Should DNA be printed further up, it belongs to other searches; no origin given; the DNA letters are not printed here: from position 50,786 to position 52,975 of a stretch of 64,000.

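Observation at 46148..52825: Two tandem paralogous ~810-aa GT-C-like membrane proteins plus a Wzy_C/TPR O-antigen-ligase-like protein: candidate glycosylation module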

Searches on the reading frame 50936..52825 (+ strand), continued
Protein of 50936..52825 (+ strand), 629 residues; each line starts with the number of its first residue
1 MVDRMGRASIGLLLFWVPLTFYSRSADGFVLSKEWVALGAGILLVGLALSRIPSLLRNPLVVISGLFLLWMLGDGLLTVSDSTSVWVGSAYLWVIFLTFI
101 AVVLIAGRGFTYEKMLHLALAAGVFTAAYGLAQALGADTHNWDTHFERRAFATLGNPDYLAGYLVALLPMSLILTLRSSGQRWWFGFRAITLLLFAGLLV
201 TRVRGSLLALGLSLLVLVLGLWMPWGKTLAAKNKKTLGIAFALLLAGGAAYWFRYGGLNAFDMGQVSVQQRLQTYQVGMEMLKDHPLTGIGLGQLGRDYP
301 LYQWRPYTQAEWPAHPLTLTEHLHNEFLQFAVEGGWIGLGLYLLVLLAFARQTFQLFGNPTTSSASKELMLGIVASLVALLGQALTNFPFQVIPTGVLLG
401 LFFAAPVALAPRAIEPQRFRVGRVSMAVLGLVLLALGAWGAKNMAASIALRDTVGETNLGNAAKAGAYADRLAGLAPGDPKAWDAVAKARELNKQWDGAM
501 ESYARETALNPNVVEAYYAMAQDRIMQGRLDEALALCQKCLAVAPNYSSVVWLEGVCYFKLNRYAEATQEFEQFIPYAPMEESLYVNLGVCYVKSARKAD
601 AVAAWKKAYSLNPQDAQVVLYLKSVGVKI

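Call 50: fold_search(model_id=the predicted structure, library=pdb)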
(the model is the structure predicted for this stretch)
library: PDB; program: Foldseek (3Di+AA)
matches with E <= 10: 1344; with E <= 0.001: 227
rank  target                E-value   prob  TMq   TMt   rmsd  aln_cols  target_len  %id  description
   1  8chy                  2.0e-07  1.00  0.28  0.64   6.7       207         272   24  Crystal structure of an 8-repeat consensus TPR superhelix with Zinc. (released 2024-02-21)
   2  9qhc_B                4.0e-07  1.00  0.26  0.57   9.2       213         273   25  Crystal structure of 8-repeat CTPR protein with eliminated coordination sites (released 2025-10-22)
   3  9qhb                  5.0e-07  1.00  0.28  0.61   8.0       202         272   22  Crystal structure of 16-repeat CTPR protein with eliminated coordination sites (released 2025-10-22)
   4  6q6g_P                1.2e-06  1.00  0.25  0.31  24.8       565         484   15  Cryo-EM structure of the APC/C-Cdc20-Cdk2-cyclinA2-Cks2 complex, the D1 box class (released 2019-09-11)
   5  9qhc_A                1.4e-06  1.00  0.27  0.59   8.0       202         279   24  Crystal structure of 8-repeat CTPR protein with eliminated coordination sites (released 2025-10-22)
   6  9gaw_P                2.0e-06  1.00  0.24  0.30  24.2       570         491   14  High-resolution structure of the Anaphase-promoting complex/cyclosome (APC/C) bound to co-activator Cdh1 (released 2024-08-14)
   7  8a3t_F                2.8e-06  1.00  0.26  0.31  26.5       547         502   16  S. cerevisiae APC/C-Cdh1 complex (released 2022-08-31)
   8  1w3b_B                2.9e-06  1.00  0.28  0.46   7.6       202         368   21  The superhelical TPR domain of O-linked GlcNAc transferase reveals structural similarities to importin alpha. (released 2004-09-09)
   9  6eou                  3.6e-06  1.00  0.27  0.47  11.7       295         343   17  O-GlcNAc transferase TPR domain with the intellectual disability associated mutation L254F (released 2018-05-09)
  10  4ui9_F                3.9e-06  1.00  0.25  0.31  25.5       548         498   14  Atomic structure of the human Anaphase-Promoting Complex (released 2015-06-17)
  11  9gzg_A                4.4e-06  1.00  0.22  0.80   2.6       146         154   27  Crystal structure of CTPR4E4 mutant (released 2025-10-15)
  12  3vtx_B                4.8e-06  1.00  0.26  0.84   3.0       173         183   19  Crystal structure of MamA protein (released 2012-10-31)
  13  3vtx_A                4.9e-06  1.00  0.26  0.85   2.9       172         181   19  Crystal structure of MamA protein (released 2012-10-31)
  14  5g05_H                4.9e-06  1.00  0.25  0.31  24.7       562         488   14  Cryo-EM structure of combined apo phosphorylated APC (released 2016-05-25)
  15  6q6g_J                5.1e-06  1.00  0.25  0.30  24.8       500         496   13  Cryo-EM structure of the APC/C-Cdc20-Cdk2-cyclinA2-Cks2 complex, the D1 box class (released 2019-09-11)
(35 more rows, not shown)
